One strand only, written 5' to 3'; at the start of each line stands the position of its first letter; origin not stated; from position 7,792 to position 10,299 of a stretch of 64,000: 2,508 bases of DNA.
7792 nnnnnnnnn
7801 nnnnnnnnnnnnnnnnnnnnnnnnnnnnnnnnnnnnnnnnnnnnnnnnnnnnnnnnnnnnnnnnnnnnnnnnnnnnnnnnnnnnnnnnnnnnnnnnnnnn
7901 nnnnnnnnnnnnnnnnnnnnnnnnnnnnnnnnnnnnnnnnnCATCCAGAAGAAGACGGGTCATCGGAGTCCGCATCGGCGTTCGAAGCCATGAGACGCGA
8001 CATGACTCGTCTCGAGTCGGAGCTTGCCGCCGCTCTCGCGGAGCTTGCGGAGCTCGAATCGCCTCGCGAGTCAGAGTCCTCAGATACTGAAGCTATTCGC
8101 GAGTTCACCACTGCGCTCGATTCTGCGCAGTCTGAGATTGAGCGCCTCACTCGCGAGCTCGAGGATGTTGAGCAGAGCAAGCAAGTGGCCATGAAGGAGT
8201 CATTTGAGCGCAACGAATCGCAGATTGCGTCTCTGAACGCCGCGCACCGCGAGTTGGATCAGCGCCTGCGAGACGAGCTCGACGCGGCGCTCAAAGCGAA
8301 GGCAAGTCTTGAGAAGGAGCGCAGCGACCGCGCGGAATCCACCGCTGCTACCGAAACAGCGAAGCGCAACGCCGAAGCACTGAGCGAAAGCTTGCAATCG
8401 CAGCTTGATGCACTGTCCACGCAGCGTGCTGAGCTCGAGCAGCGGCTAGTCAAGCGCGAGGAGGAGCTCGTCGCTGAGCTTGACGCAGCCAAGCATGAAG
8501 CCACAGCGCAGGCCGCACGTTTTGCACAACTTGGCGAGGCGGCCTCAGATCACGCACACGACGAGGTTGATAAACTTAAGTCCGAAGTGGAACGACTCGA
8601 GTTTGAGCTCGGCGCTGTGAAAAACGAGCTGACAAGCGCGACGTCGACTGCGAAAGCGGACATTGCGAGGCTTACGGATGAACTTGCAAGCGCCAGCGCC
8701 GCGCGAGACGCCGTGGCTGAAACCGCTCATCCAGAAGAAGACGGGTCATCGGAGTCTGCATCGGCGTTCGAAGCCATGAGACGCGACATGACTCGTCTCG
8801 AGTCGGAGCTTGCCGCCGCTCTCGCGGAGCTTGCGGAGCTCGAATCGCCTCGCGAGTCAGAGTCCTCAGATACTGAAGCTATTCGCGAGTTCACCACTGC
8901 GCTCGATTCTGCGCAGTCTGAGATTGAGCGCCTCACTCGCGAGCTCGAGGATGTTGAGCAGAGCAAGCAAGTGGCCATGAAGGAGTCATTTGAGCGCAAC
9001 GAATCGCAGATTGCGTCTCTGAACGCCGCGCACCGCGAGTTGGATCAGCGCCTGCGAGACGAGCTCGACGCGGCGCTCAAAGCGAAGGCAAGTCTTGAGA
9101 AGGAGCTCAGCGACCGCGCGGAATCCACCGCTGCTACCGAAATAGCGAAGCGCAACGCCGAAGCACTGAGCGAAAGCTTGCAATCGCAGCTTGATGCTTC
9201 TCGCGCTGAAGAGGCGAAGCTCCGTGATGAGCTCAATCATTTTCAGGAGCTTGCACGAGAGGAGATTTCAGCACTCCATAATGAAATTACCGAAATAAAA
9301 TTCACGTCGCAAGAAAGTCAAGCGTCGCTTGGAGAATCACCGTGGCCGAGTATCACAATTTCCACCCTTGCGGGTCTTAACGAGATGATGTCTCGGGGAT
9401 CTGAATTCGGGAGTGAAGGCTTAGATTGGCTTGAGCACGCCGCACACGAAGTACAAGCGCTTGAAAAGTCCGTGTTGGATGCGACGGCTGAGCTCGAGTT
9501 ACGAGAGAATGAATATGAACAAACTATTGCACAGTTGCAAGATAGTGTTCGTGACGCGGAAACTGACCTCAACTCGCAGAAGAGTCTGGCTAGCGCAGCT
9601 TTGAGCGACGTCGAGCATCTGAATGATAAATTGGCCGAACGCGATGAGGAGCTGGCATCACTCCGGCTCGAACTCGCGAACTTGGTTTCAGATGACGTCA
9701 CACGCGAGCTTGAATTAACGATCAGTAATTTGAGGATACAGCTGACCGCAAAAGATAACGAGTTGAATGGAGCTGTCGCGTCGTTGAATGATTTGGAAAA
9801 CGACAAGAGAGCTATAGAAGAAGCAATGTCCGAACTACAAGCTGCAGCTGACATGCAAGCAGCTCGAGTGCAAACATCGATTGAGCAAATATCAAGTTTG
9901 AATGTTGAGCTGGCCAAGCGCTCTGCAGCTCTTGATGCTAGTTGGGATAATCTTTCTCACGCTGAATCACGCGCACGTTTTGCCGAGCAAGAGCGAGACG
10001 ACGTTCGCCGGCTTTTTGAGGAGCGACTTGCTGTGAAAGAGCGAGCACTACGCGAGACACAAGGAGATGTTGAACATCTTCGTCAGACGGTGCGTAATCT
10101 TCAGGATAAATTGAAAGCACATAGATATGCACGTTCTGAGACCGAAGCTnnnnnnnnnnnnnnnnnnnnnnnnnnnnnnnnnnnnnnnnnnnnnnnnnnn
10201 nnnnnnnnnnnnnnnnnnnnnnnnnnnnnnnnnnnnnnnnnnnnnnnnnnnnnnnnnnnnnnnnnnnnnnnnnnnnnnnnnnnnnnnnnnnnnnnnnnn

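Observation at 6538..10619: About 783-bp coding repeat B with in-frame 3-nt indel alleles and a displaced partial copy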

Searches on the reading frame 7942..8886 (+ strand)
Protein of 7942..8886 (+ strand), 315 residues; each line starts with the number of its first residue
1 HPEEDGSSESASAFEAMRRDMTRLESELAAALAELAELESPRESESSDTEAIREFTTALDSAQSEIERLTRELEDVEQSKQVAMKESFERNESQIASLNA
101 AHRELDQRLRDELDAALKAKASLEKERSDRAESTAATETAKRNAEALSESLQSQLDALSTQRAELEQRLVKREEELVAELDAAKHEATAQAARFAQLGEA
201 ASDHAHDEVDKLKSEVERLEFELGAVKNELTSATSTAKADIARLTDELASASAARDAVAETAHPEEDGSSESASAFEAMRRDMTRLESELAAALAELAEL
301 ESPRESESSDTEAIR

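Call 74: predict_structure(protein=window:7942-8886:+)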
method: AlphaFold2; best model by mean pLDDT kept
length: 315 residues; sequences in the alignment: 1
mean_pLDDT: 82.1   pTM: 0.42
mean pLDDT of the five models: 82.1, 74.3, 73.8, 67.1, 64.6
residues with pLDDT >= 90: 147; 70-90: 105; 50-70: 31; < 50: 32
segments of 3 or more residues with pLDDT < 50: 1-6, 265-272, 302-315
pLDDT, mean of each block of 10 residues (from residue 1): 44 76 85 72 56 84 90 90 92 95 96 95 92 87 91 94 94 96 94 80 83 96 96 93 94 83 49 61 86 75 44 44
secondary structure, 60 per line:
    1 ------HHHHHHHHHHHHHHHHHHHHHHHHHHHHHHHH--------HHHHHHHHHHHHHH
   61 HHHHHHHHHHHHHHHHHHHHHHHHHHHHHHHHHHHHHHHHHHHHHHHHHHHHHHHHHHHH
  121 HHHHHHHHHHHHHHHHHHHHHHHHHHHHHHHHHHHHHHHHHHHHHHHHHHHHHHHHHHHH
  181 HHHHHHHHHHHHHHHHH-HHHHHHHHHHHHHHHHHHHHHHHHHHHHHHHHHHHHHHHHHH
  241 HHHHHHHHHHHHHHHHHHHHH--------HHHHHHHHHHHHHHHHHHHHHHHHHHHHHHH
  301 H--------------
elements in order: H7-38 H47-197 H199-261 H270-301

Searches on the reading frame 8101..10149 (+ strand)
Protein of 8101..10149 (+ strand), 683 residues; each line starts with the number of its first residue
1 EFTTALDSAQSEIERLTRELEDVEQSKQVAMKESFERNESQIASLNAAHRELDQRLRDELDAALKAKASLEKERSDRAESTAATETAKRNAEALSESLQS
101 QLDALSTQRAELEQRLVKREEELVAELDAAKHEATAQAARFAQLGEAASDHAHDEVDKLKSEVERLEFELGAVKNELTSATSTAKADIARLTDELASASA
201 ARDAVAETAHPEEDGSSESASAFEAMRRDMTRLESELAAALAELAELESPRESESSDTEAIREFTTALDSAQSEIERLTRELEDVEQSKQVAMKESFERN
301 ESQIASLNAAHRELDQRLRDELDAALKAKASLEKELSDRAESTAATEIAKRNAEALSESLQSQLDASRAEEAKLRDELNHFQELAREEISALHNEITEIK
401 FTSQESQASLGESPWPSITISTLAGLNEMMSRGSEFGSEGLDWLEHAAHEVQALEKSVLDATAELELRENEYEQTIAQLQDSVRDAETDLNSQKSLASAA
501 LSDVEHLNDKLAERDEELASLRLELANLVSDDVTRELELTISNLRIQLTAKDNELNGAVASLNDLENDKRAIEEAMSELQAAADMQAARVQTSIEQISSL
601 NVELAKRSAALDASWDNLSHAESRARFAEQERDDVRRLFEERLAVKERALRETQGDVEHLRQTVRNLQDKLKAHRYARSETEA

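Call 40: search_protein_representatives(protein=window:8101-10149:+)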
Query: 683 residues. Proteins with E-value up to 0.001 (for the whole library): 5; up to 1e-10: 4; up to 1e-30: 3. The best 5 are listed.
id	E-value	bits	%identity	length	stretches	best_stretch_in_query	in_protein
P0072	5.0e-111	389.0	98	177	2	17-140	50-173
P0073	1.2e-68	249.1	35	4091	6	245-678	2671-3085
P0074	1.2e-47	179.7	50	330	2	1-189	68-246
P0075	6.8e-23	98.1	34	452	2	413-610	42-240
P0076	1.5e-10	57.3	38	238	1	198-383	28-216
